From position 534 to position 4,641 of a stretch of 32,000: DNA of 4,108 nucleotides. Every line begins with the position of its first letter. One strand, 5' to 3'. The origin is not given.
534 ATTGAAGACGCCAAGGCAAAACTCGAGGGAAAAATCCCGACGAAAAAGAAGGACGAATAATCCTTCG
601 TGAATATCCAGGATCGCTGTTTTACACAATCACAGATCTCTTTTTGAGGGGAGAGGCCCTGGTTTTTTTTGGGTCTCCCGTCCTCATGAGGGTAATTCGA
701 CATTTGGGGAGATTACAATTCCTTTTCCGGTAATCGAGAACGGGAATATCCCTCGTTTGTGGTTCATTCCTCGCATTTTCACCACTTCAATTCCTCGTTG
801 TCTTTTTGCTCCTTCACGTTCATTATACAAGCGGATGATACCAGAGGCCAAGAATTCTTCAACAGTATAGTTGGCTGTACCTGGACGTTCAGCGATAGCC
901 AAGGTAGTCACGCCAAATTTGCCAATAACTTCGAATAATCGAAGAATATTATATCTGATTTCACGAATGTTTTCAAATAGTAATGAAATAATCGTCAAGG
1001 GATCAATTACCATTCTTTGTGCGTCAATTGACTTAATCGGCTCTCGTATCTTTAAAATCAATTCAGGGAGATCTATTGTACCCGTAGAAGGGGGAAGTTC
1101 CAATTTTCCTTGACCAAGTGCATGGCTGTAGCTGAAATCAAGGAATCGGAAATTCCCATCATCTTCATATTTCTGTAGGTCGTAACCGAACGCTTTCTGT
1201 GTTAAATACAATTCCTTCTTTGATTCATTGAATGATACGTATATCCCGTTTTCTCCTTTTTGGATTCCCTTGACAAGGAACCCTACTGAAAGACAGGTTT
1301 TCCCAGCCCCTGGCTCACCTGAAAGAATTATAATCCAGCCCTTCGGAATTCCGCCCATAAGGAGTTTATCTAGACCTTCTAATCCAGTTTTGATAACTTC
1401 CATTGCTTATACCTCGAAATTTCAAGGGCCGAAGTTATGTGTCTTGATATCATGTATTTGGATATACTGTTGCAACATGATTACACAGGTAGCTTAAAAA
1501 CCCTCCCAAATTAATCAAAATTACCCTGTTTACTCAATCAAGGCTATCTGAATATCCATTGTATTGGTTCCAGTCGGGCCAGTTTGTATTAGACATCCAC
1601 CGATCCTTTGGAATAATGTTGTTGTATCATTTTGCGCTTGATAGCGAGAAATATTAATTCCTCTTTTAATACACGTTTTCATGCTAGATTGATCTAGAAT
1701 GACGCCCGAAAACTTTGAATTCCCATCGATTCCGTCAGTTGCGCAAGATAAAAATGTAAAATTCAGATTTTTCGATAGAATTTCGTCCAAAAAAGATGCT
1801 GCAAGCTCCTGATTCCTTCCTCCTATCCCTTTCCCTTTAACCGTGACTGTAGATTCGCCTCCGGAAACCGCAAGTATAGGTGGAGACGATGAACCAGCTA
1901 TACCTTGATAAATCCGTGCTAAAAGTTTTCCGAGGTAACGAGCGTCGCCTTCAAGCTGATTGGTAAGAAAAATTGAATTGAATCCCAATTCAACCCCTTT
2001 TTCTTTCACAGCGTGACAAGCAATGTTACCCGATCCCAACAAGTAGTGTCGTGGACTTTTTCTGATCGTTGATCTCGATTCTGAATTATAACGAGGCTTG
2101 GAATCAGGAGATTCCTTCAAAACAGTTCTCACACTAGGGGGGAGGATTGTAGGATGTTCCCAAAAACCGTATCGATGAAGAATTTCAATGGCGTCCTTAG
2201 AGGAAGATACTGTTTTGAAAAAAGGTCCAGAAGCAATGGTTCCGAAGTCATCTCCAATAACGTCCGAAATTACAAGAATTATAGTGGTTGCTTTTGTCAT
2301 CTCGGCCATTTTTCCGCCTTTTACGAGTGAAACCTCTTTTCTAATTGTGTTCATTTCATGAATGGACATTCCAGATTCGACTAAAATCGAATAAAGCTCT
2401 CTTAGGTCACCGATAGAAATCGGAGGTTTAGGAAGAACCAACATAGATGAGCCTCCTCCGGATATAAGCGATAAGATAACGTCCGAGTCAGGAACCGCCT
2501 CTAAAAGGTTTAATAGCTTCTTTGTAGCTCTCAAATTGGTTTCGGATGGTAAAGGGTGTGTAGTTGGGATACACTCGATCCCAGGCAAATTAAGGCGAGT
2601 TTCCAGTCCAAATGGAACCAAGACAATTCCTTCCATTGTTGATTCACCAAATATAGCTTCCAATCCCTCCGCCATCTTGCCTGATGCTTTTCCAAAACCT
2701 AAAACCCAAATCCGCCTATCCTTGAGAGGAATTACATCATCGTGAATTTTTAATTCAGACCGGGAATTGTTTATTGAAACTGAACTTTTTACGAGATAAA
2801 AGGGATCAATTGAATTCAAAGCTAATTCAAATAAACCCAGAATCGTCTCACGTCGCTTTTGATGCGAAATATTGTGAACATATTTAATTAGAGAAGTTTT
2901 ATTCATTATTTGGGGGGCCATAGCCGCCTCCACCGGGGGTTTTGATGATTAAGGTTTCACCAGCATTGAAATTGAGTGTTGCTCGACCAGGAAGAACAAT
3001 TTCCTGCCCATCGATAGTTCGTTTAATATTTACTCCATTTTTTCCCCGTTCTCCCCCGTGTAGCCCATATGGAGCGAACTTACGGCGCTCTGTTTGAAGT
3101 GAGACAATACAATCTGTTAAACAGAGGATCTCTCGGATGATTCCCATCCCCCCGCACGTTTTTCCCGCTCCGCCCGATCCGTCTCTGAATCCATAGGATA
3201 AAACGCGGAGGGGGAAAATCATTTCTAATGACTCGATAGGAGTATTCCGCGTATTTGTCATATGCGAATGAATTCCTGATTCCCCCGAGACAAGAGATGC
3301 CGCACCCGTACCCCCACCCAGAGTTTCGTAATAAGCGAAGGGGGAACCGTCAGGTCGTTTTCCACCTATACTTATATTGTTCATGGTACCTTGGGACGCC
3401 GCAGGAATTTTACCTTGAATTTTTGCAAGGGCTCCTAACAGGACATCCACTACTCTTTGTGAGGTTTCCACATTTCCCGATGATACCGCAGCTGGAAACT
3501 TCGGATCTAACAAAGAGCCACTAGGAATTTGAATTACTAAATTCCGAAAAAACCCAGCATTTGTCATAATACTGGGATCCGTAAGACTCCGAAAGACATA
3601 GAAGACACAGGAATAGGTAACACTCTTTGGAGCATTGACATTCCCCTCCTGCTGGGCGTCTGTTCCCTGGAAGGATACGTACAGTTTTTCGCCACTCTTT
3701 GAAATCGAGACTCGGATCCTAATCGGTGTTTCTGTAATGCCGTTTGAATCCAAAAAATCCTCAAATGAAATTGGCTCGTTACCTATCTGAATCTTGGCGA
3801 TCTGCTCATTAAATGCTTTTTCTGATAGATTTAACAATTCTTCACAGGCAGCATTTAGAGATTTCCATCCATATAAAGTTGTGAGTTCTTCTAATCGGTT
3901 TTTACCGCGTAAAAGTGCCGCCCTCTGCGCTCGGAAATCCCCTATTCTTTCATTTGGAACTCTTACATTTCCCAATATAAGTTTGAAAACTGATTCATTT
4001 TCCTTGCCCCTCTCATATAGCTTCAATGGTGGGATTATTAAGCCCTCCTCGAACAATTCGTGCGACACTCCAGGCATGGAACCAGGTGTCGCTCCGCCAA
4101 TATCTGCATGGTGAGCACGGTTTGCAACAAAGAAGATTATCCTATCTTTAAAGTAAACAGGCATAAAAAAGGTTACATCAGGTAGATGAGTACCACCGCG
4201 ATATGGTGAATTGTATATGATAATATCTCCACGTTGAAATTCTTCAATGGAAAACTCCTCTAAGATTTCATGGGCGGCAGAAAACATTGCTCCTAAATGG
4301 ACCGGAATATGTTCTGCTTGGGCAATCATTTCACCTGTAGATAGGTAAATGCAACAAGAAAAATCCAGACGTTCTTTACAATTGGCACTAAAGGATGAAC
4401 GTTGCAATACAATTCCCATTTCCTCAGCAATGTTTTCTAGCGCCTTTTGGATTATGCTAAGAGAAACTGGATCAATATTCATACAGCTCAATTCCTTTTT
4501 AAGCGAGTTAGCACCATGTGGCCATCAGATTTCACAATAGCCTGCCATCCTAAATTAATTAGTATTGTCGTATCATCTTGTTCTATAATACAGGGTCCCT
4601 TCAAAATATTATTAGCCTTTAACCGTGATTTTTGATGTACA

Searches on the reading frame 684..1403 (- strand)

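Call 13: search_protein_families(library=pfam, proteins=[window:684-1403:-], max_evalue=0.01)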
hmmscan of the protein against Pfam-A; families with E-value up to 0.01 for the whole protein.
window:684-1403:- (239 aa): 7 families
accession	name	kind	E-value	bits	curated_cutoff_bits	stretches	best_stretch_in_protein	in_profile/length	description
PF06745.19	ATPase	-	4.9e-61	206.5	26.6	1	4-234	1-229/231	KaiC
PF13481.12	AAA_25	-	3.4e-05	24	27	1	7-47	18-58/195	AAA domain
PF03796.21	DnaB_C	-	0.0001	22.2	27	1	4-66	2-64/255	DnaB-like helicase C terminal domain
PF00154.27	RecA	-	0.0012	18.8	27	1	2-66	31-96/262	recA bacterial DNA recombination protein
PF01695.23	IstB_IS21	-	0.0043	17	24.1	1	25-65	95-135/238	IstB-like ATP binding protein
PF20720.3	nSTAND3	-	0.0057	16.8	27.2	1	24-57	19-52/155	Novel STAND NTPase 3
PF08423.17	Rad51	-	0.0087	15.8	22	0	4-44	8-48/244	Rad51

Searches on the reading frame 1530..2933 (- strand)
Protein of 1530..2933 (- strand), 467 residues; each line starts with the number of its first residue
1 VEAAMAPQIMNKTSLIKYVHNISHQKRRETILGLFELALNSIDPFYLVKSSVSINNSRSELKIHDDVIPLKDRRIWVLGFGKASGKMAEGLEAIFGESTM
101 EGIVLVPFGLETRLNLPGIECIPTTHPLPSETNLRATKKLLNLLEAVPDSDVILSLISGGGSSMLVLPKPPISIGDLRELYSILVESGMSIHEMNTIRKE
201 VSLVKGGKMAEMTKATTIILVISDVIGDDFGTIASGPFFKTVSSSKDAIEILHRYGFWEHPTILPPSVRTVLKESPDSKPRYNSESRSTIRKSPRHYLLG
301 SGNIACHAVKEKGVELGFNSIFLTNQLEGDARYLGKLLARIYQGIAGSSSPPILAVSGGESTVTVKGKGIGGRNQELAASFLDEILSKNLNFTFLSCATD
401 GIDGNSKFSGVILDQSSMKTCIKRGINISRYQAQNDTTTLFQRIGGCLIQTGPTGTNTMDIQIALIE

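Call 13: search_protein_families(library=pfam, proteins=[window:1530-2933:-], max_evalue=0.01)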
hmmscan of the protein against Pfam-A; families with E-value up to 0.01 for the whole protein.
window:1530-2933:- (467 aa): 2 families
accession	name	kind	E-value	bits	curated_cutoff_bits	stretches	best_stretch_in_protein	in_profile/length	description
PF13660.11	DUF4147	-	3.4e-62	210.4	23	1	33-272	4-233/234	Domain of unknown function (DUF4147)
PF05161.18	MOFRL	-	2.7e-29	101.9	28.3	1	355-460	3-106/106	MOFRL family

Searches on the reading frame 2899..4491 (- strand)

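Call 13: search_protein_families(library=pfam, proteins=[window:2899-4491:-], max_evalue=0.01)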
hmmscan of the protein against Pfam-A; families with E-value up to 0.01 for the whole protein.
window:2899-4491:- (530 aa): 1 family
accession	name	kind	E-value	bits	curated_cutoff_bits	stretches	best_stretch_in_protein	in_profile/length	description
PF02538.19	Hydantoinase_B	-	5.5e-191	636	26.8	1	7-527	1-519/519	Hydantoinase B/oxoprolinase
